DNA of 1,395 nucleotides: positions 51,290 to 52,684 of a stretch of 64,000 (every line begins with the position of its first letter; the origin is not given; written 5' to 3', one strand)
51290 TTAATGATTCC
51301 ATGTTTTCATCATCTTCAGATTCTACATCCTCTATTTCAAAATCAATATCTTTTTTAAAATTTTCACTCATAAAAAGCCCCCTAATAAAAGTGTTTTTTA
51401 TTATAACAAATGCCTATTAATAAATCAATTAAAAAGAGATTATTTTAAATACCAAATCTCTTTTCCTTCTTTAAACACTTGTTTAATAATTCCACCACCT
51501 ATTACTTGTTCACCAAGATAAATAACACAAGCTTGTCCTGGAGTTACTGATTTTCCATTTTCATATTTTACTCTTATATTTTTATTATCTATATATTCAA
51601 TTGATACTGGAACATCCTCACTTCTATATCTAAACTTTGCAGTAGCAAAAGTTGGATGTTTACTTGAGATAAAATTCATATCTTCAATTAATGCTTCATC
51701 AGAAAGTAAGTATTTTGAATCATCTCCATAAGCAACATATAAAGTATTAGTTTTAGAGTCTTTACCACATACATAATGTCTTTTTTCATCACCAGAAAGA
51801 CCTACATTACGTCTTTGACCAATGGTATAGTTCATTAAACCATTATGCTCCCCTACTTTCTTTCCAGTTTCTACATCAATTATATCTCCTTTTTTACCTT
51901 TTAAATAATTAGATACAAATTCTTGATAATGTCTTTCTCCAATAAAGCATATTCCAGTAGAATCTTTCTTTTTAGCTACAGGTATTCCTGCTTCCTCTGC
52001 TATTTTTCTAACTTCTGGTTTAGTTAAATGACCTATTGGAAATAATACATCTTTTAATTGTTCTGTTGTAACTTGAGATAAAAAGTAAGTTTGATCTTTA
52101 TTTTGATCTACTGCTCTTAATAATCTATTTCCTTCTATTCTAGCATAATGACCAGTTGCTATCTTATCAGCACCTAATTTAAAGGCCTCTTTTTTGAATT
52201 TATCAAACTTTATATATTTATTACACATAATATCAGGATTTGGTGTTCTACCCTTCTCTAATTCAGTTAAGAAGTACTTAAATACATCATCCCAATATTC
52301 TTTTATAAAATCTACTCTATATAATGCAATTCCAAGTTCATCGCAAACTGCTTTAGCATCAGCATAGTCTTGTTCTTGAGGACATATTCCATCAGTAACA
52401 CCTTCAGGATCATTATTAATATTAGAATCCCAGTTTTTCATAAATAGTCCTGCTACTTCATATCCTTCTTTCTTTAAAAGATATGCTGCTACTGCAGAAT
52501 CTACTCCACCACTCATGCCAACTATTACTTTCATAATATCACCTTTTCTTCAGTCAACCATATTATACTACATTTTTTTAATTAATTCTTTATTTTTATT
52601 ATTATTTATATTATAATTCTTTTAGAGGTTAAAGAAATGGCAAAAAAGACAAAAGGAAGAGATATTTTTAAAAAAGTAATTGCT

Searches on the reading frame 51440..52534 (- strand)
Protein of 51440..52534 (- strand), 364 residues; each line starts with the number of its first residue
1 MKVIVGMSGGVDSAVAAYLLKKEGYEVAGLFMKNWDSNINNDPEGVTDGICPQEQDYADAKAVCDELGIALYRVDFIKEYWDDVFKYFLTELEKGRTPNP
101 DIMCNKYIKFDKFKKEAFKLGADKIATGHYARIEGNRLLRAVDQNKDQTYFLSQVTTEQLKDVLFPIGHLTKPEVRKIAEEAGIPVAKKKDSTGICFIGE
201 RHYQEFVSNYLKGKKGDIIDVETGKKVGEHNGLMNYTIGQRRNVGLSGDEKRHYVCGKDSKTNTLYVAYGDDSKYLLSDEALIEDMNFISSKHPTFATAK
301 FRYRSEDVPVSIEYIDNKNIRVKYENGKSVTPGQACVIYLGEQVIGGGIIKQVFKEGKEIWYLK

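Call 24: find_related_loci(query=window:51440-52534:-, collection=genome_contigs, flank=10000)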
Query window:51440-52534:- (364 aa) in genome_contigs; peptide patterns used: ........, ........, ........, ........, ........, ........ (x = any residue, [..] = any of these).
600 stretches matched a pattern (row limit reached: there are more); 585 encode a relative of the query (tblastn E <= 1e-3); the best 80 are kept; 80 distinct loci.
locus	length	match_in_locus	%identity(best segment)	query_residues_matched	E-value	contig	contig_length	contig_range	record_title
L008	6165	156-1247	87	1-364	0e+0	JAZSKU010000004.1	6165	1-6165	MAG: Bacilli bacterium isolate T1900044559_TS20190025.MAGScoT_cleanbin_000027 SGB_353_k141_875957, whole genome shotgun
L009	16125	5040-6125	87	1-362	0e+0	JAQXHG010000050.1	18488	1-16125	MAG: bacterium isolate SUG1194 k141_5888907, whole genome shotgun sequence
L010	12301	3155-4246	87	1-364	0e+0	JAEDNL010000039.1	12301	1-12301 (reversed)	MAG: Bacilli bacterium isolate MAG291 NODE_5684_length_12301_cov_13.257553, whole genome shotgun sequence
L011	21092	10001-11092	86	1-364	0e+0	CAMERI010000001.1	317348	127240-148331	MAG: uncultured bacterium isolate SRR11489791_bin.18_metaWRAP_v1.3_MAG genome assembly, contig: ERZ11466804.2, whole gen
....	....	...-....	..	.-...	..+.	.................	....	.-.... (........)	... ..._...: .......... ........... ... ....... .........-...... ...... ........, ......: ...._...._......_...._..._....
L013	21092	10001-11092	85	1-364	0e+0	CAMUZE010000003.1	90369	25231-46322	MAG TPA_asm: uncultured Clostridia bacterium isolate SRR8387719_bin.51_metaWRAP_v1.3_MAG genome assembly, contig: ERZ142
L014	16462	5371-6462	84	1-364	0e+0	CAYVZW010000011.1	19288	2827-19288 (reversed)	MAG TPA_asm: uncultured Clostridium sp. isolate SRP294416_co3_69 genome assembly, contig: NODE_4455_length_19288_cov_9.4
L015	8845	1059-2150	83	1-364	0e+0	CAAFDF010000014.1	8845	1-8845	MAG TPA_asm: Bacilli bacterium, isolate HGM10775, WGS project CAAFDF010000000 data, contig: SRS077231_35_k99_5859, whole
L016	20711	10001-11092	84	1-364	0e+0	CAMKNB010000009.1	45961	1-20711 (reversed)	MAG: uncultured Tenericutes bacterium isolate SRR12081293_bin.88_metaWRAP_v1.3_MAG genome assembly, contig: ERZ12289773.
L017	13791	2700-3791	83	1-364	0e+0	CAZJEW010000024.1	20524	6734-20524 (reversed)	MAG TPA_asm: uncultured Clostridium sp. isolate SRP192927_co1_617 genome assembly, contig: NODE_5139_length_20524_cov_27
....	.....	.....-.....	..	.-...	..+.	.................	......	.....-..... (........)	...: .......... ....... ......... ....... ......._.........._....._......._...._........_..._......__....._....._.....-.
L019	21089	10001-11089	79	1-363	0e+0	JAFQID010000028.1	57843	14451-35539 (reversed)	MAG: Bacilli bacterium isolate RGIG1841 Goat_Cecum-5__c28715, whole genome shotgun sequence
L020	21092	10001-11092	81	1-364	0e+0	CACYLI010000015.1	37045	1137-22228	MAG: uncultured Erysipelotrichaceae bacterium isolate RUG12046 genome assembly, contig: RUG12046_asm_15, whole genome sh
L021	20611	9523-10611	77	1-363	0e+0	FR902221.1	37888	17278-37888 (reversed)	Clostridium sp. CAG:628 genomic scaffold, scf33, whole genome shotgun sequence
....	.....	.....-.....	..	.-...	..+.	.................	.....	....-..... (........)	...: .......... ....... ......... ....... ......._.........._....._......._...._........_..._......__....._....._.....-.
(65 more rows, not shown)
